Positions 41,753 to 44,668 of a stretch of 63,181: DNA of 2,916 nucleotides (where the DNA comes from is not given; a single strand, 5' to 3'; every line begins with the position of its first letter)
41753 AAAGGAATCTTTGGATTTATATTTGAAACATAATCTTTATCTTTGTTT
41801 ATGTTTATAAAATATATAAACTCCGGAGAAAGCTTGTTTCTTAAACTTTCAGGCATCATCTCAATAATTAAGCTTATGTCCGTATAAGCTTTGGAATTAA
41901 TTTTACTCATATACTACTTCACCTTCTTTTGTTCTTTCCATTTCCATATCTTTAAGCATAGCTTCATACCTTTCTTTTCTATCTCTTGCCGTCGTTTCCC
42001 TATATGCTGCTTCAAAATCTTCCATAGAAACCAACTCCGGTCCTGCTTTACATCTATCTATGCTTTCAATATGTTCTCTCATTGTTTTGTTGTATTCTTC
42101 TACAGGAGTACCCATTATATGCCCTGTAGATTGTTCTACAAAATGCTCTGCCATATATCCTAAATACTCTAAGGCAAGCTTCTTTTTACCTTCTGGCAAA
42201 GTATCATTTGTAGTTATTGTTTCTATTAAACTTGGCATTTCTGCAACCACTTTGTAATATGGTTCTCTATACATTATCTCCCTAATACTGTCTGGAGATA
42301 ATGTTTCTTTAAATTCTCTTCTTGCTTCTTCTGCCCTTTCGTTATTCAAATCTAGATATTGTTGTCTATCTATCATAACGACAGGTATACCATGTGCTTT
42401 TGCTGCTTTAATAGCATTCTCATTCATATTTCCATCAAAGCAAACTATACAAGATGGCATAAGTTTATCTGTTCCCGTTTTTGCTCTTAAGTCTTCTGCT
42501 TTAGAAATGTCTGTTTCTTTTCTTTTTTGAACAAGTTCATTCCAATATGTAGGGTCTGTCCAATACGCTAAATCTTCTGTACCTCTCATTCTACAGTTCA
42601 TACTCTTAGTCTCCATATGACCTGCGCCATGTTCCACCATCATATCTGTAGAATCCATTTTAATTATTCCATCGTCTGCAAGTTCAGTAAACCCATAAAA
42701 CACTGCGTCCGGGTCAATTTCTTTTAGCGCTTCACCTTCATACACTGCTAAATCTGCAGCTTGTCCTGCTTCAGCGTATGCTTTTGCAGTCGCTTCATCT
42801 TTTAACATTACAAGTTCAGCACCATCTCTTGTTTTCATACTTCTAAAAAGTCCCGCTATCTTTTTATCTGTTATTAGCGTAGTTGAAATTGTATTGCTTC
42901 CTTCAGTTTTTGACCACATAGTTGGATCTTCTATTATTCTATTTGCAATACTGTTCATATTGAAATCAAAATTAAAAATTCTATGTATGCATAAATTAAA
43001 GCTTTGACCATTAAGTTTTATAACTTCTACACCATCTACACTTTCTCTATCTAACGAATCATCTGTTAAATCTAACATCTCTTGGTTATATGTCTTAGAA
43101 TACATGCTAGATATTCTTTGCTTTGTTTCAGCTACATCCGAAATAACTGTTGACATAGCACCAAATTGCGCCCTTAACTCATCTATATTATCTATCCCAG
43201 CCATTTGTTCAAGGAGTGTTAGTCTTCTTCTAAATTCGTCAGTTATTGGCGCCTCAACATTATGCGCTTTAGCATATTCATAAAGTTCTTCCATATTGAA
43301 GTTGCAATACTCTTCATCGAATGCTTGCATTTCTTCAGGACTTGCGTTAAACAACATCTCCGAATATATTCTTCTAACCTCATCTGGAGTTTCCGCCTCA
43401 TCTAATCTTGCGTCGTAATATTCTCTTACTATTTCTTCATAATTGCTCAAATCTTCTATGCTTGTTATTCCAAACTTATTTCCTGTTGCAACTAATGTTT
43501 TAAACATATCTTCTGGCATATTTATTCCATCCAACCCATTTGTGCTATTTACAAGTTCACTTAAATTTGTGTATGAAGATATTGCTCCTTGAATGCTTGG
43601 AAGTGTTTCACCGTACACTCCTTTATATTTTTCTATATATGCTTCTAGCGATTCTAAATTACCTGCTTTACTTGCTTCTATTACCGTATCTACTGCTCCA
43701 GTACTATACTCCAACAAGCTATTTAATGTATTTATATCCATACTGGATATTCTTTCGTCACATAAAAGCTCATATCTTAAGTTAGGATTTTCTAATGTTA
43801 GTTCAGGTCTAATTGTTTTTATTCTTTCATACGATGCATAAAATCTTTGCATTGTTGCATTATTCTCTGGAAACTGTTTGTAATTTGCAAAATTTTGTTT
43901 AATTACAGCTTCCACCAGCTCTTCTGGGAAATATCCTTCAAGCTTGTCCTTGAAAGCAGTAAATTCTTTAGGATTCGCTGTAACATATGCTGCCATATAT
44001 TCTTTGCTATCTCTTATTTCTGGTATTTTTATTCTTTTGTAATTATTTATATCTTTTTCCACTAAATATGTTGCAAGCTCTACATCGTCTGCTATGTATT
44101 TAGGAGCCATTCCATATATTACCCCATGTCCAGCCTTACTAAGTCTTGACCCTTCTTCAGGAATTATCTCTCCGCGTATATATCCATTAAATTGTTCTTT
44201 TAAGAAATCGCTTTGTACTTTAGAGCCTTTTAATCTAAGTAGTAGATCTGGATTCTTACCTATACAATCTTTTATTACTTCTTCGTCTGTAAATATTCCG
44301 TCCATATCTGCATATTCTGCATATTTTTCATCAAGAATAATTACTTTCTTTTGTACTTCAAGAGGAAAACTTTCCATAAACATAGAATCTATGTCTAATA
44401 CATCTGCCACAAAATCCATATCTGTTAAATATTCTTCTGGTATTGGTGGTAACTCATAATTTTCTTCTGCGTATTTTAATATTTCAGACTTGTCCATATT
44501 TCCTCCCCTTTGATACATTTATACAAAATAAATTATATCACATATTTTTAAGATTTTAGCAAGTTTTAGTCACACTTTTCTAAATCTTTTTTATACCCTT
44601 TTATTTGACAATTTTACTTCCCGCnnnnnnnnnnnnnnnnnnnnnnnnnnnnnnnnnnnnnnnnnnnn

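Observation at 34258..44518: Five-gene operon of large, unassignable cytoplasmic proteins built around an ADP-ribosyltransferase: candidate undescribed conflict system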

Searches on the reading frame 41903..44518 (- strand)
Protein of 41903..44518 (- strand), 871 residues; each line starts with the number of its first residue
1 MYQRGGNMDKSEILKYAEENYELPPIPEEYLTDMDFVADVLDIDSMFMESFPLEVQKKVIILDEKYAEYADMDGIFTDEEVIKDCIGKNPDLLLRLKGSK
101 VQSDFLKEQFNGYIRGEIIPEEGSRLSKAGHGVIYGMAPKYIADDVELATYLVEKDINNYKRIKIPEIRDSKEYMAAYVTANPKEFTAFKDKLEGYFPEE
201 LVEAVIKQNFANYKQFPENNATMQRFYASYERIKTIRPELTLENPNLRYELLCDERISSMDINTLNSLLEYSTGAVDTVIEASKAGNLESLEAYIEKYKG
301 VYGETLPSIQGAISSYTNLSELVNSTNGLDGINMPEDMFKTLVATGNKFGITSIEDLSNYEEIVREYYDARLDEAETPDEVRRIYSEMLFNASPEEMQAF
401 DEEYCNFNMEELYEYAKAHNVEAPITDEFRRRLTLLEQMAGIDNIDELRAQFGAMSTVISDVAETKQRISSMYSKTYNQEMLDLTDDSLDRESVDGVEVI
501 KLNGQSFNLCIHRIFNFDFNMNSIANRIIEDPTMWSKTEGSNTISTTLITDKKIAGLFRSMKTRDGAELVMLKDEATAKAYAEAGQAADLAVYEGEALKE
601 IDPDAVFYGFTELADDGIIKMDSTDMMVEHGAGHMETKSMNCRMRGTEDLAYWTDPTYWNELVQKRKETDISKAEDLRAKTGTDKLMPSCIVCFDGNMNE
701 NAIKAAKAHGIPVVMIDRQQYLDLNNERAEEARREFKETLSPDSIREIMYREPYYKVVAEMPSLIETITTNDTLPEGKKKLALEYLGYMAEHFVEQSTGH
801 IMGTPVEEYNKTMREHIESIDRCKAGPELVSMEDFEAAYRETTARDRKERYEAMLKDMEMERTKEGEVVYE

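Call 3: search_protein_families(library=pfam, proteins=[window:41903-44518:-], max_evalue=1)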
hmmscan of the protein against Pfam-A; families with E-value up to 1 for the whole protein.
window:41903-44518:- (871 aa): 2 families
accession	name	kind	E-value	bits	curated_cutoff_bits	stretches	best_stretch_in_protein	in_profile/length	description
PF00318.25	Ribosomal_S2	-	0.0069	16.1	26.1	1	672-716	134-178/216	Ribosomal protein S2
PF13407.12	Peripla_BP_4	-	0.034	14.1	35.1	1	691-719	61-89/258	Periplasmic binding protein domain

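Call 4: search_protein_families(library=padloc, proteins=[window:41903-44518:-], max_evalue=1)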
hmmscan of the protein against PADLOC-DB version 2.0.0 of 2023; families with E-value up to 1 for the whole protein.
window:41903-44518:- (871 aa): 0 families

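Call 5: search_protein_families(library=phrogs, proteins=[window:41903-44518:-], max_evalue=1)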
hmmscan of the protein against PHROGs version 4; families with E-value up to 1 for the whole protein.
window:41903-44518:- (871 aa): 2 families
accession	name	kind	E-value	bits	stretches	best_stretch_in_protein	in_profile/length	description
phrog_3281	-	DNA, RNA and nucleotide metabolism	0.089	14.2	1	395-424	59-88/107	endonuclease VII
phrog_17454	-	unknown function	0.12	13.6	1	413-486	8-74/78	-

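Call 6: search_protein_families(library=ncbifam, proteins=[window:41903-44518:-], max_evalue=1)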
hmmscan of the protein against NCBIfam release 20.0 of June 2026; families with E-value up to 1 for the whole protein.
window:41903-44518:- (871 aa): 2 families
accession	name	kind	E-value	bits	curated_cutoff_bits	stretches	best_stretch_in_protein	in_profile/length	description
TIGR02634.1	xylF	equivalog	0.011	15.4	389.55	1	664-718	37-87/302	D-xylose ABC transporter substrate-binding protein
NF005968.0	PRK08057.1-2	equivalog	0.075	12.7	231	1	696-722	201-227/248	cobalt-precorrin-6A reductase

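Call 12: search_solved_structures(query=window:41903-44518:-, max_evalue=10, show_alignments=2)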
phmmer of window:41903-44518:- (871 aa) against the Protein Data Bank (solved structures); distinct sequences matched with E-value up to 10: 1.
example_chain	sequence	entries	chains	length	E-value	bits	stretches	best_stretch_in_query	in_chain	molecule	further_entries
8vl3_A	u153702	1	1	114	0.38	12.2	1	299-384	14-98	De novo designed protein F3 parent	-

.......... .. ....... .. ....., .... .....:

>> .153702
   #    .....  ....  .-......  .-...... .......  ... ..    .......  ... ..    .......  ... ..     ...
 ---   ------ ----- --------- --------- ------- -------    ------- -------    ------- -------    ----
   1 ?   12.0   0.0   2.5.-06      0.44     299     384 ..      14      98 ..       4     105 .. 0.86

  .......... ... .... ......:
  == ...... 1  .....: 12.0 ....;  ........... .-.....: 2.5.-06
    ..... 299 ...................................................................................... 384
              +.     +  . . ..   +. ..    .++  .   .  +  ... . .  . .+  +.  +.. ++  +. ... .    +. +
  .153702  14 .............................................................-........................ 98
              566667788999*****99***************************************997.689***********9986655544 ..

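Call 75: search_dna_similar(query=window:41903-44497:-, collection=phages, mode=protein, max_evalue=0.001, max_rows=10)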
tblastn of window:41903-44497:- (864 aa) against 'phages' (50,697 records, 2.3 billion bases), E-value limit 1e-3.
No match.

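Call 76: search_dna_similar(query=window:41903-44497:-, collection=plasmids, mode=protein, max_evalue=0.001, max_rows=10)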
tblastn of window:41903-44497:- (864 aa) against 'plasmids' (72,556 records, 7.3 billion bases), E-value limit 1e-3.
No match.
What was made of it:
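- Tried and rejected: A in phages and plasmids: none (calls 75, 76).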

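Call 77: find_related_loci(query=window:41903-44497:-, collection=metagenome_contigs, flank=8000)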
Query window:41903-44497:- (864 aa) in metagenome_contigs; peptide patterns used: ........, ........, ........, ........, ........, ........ (x = any residue, [..] = any of these).
138 stretches matched a pattern; 4 encode a relative of the query (tblastn E <= 1e-3); 4 distinct loci.
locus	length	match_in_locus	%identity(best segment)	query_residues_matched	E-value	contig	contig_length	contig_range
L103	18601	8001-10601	45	1-860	0e+0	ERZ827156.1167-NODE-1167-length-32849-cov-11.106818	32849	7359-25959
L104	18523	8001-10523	44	1-835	0e+0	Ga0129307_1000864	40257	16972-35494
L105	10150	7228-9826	47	1-864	0e+0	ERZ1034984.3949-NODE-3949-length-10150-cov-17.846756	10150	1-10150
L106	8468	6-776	54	606-860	3e-94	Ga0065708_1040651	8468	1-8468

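Call 84: search_protein_families(library=pfam, proteins=[L103:11864-14203:+, L103:14218-15378:+, L103:2539-4773:-, L103:6077-7054:-, L103:5297-5992:-, L106:3903-7385:+, L106:2322-3308:+, L104:11009-12310:-, L104:6909-7736:+, L104:5330-6214:-], max_evalue=0.001)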
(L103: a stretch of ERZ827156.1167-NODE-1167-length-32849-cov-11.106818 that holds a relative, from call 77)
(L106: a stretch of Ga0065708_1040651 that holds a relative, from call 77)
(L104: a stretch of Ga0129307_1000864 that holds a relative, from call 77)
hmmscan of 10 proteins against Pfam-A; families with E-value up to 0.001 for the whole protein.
L103:11864-14203:+ (780 aa): 0 families

L103:14218-15378:+ (387 aa): 1 family
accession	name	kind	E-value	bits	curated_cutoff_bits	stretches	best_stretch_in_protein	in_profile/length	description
PF00990.26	GGDEF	-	2.4e-06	27.9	23.8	1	214-324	6-121/161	Diguanylate cyclase, GGDEF domain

L103:2539-4773:- (745 aa): 3 families
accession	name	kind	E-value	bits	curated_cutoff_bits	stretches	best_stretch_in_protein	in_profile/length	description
PF02901.20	PFL-like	-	5.2e-217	723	24.3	1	17-604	4-647/647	Pyruvate formate lyase-like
PF01228.26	Gly_radical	-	3.8e-37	127.5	22.2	1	621-726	2-106/106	Glycine radical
PF11230.13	YjjI-like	-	0.00091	18.1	23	0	359-418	162-222/485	Glycyl radical enzyme YjjI-like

L103:6077-7054:- (326 aa): 2 families
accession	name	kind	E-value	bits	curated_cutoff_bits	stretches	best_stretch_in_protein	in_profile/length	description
PF06250.17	YhcG_C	-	3e-51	173.8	32.5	1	164-314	4-156/157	YhcG PDDEXK nuclease domain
PF17761.7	DUF1016_N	-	5.7e-31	107.9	32.8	1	23-138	22-137/137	DUF1016 N-terminal domain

L103:5297-5992:- (232 aa): 2 families
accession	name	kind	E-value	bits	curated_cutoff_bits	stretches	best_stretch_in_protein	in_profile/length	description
PF07722.19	Peptidase_C26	-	1.7e-23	83.9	20.5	1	93-211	93-219/219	Peptidase C26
PF00117.34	GATase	-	9.6e-18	65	22.8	1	74-227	38-188/190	Glutamine amidotransferase class-I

L106:3903-7385:+ (1161 aa): 0 families

L106:2322-3308:+ (329 aa): 0 families

L104:11009-12310:- (434 aa): 3 families
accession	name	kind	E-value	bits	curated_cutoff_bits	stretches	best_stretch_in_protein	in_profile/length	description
PF02518.31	HATPase_c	-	7.4e-22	78.3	26.4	1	324-427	4-108/111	Histidine kinase-, DNA gyrase B-, and HSP90-like ATPase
PF00512.31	HisKA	-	7.6e-12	45.5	26.9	1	211-269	2-59/66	His Kinase A (phospho-acceptor) domain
PF13581.12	HATPase_c_2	-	0.00017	22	27.4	1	333-423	39-124/127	Histidine kinase-like ATPase domain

L104:6909-7736:+ (276 aa): 1 family
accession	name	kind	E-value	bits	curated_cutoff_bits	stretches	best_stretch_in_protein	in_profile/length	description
PF02811.25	PHP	-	7.1e-26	91.9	26.4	1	5-200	1-164/164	PHP domain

L104:5330-6214:- (295 aa): 2 families
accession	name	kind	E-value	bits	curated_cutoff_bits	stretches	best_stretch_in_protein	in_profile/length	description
PF03466.25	LysR_substrate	-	5.3e-35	121.1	28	1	91-295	4-206/209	LysR substrate binding domain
PF00126.33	HTH_1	-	1.1e-20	73.7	26.6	1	7-64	3-60/60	Bacterial regulatory helix-turn-helix protein, lysR family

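Call 87: search_solved_structures(query=A6, max_evalue=10, show_alignments=2)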
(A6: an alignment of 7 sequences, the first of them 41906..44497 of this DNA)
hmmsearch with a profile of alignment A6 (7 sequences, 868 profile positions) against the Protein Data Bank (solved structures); distinct sequences matched with E-value up to 10: 1.
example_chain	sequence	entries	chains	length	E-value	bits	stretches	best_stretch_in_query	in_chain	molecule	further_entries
8fmw_AP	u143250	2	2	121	0.47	11.7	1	95-163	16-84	50S ribosomal protein L17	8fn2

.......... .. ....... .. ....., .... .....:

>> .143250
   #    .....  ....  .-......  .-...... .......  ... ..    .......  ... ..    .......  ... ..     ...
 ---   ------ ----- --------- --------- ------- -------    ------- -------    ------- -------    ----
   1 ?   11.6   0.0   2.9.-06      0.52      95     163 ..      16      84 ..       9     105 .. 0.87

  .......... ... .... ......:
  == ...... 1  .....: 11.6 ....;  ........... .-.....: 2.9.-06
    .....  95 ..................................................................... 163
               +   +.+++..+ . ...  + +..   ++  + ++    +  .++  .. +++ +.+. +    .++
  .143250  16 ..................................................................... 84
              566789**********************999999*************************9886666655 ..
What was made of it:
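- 41903..44497 (-): Gene A, 864 aa, an orphan protein. The start is the ATG at 44497, behind the SD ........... The C-terminal half (about aa 500-730) is strongly conserved and rich in motifs: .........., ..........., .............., NCRMR, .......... No hit in Pfam, PADLOC, PHROGs, NCBIfam or PDB (calls 3-6, 12, 87).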
